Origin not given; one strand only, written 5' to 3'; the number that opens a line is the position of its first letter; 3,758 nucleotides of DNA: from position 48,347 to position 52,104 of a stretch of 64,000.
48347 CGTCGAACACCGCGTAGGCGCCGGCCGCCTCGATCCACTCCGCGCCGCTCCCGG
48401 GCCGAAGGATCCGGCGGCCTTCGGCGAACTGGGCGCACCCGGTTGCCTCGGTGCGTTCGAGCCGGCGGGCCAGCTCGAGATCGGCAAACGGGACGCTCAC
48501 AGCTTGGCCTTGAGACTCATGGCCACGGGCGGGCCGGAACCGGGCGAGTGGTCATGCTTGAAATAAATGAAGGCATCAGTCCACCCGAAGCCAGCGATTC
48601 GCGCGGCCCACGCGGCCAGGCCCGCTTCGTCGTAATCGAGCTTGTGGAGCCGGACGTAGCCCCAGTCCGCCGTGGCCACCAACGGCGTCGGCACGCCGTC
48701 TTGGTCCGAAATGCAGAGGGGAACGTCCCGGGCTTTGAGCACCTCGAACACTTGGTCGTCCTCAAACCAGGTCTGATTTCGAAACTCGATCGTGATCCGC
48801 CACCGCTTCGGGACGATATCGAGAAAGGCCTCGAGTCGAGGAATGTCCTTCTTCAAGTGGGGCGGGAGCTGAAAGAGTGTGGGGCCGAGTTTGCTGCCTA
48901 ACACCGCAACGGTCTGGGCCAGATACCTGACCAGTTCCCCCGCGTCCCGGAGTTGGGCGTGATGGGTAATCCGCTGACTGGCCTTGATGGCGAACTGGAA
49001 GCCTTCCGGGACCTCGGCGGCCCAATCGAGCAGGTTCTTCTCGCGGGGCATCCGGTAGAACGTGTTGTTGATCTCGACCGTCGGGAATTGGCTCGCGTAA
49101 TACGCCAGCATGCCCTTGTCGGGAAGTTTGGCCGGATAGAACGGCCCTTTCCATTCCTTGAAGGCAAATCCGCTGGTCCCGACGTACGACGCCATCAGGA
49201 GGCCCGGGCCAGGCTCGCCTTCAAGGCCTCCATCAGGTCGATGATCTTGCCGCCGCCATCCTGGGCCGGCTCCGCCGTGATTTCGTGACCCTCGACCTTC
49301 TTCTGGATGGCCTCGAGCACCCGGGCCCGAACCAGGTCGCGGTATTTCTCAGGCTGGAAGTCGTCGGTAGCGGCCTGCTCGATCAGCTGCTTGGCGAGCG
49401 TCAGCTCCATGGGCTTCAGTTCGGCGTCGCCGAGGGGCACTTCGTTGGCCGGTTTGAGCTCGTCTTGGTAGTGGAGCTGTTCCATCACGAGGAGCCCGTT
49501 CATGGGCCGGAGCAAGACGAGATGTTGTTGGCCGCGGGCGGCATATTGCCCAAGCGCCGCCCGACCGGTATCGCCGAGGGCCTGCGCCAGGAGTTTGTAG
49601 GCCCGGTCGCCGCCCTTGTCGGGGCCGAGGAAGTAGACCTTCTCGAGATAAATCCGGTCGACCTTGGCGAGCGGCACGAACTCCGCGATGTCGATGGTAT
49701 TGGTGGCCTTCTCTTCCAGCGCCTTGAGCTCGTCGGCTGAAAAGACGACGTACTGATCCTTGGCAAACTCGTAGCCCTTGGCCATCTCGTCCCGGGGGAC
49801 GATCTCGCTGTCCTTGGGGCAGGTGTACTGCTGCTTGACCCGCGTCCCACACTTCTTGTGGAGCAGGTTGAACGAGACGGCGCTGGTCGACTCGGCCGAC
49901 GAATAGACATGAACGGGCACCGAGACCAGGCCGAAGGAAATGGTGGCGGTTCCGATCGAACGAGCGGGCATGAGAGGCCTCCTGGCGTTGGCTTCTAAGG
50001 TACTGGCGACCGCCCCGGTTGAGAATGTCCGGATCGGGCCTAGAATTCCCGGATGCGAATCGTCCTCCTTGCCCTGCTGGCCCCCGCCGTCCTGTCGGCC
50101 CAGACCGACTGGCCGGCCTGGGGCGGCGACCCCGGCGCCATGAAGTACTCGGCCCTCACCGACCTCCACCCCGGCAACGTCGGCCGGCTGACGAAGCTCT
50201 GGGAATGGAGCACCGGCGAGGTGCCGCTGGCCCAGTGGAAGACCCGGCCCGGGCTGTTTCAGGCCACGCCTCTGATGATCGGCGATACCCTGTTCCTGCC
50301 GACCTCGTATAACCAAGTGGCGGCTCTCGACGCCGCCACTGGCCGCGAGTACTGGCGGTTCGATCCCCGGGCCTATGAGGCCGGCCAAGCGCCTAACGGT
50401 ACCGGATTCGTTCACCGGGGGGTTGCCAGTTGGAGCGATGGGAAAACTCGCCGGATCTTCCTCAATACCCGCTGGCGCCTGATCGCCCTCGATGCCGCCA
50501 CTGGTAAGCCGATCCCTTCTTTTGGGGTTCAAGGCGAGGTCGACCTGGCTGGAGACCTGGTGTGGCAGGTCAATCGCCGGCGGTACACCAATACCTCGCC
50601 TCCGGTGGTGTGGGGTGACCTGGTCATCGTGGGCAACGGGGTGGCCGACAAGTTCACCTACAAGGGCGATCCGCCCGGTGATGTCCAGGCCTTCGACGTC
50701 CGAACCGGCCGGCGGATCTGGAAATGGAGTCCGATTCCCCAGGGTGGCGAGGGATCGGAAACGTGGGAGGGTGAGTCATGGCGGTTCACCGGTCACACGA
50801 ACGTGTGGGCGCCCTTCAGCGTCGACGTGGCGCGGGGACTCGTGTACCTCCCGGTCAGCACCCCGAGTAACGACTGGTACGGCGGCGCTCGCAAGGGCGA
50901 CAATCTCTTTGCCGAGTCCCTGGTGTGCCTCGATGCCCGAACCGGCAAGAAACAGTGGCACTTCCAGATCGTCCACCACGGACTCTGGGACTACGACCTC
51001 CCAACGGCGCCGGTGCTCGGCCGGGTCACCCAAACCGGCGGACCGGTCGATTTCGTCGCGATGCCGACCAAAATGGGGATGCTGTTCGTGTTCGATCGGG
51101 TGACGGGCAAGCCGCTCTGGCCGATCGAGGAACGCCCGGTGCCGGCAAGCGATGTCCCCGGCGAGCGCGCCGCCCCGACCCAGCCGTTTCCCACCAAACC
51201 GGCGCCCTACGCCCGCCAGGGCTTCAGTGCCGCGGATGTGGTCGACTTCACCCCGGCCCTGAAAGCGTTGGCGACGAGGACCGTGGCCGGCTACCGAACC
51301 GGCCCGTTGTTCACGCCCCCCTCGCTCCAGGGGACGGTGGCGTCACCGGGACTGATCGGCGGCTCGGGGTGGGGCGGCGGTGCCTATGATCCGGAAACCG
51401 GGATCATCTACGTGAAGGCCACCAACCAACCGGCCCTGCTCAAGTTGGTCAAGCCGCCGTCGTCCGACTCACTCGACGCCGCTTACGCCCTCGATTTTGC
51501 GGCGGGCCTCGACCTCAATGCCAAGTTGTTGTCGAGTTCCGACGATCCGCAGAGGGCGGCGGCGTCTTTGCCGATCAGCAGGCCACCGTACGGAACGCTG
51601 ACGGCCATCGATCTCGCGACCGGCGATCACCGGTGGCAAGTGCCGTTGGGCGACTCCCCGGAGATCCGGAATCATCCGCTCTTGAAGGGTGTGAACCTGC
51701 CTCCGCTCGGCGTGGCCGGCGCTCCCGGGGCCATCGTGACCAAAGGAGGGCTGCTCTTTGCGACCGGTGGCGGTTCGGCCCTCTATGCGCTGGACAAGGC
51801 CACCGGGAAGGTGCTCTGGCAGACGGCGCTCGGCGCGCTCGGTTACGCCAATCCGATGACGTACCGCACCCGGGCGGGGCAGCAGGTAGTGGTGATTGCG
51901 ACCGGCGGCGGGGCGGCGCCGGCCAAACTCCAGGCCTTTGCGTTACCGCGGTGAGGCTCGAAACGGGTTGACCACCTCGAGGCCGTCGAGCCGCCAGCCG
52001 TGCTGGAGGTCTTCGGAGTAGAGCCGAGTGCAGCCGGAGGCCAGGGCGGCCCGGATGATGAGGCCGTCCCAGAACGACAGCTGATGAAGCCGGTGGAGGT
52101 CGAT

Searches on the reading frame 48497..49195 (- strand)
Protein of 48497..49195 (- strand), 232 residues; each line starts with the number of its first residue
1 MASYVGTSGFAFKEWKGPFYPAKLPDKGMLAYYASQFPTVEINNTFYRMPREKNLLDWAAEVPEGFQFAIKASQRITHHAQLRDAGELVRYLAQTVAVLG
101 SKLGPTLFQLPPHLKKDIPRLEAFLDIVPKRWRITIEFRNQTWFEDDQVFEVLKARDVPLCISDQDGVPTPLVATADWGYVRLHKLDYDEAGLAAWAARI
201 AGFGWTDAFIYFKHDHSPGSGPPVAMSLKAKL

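Call 10: search_protein_families(library=pfam, proteins=[window:48497-49195:-], max_evalue=0.001)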
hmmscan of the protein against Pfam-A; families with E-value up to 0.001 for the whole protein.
window:48497-49195:- (232 aa): 1 family
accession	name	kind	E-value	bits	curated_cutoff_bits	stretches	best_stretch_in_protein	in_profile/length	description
PF01904.24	DUF72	-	1e-60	206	25.3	1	20-229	1-215/217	Protein of unknown function DUF72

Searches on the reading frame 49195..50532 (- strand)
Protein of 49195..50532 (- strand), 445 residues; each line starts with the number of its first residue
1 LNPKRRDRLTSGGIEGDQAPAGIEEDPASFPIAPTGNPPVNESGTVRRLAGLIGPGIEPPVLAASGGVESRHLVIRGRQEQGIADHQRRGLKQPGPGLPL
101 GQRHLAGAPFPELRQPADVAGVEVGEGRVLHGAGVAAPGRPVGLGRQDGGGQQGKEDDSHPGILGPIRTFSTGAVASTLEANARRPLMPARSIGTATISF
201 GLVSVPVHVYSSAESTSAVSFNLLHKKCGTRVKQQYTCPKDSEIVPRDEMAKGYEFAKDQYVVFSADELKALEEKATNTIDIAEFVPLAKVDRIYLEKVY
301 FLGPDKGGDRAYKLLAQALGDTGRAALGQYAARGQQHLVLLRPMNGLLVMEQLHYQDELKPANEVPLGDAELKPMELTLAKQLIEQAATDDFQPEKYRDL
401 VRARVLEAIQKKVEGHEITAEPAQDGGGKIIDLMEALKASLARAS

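Call 10: search_protein_families(library=pfam, proteins=[window:49195-50532:-], max_evalue=0.001)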
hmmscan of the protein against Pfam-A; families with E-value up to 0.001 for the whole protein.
window:49195-50532:- (445 aa): 1 family
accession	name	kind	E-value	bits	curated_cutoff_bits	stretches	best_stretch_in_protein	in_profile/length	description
PF02735.22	Ku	-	5.5e-46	157.3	25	1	199-364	1-176/190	Ku70/Ku80 beta-barrel domain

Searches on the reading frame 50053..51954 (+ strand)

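Call 10: search_protein_families(library=pfam, proteins=[window:50053-51954:+], max_evalue=0.001)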
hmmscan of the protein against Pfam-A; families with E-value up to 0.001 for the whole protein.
window:50053-51954:+ (633 aa): 3 families
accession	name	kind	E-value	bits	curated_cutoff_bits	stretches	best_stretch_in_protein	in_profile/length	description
PF01011.28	PQQ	-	1.1e-200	668.8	26.7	1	20-613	1-595/595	Glucose/ethanol/alcohol dehydrogenase, beta-propeller domain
PF13360.13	PQQ_2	-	1.3e-26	94.2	27.6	2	68-224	25-143/233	Outer membrane protein assembly factor BamB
PF13570.13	Beta-prop_ACSF4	-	0.00025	21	133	0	564-620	102-155/329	Beta-alanine-activating enzyme, beta-propeller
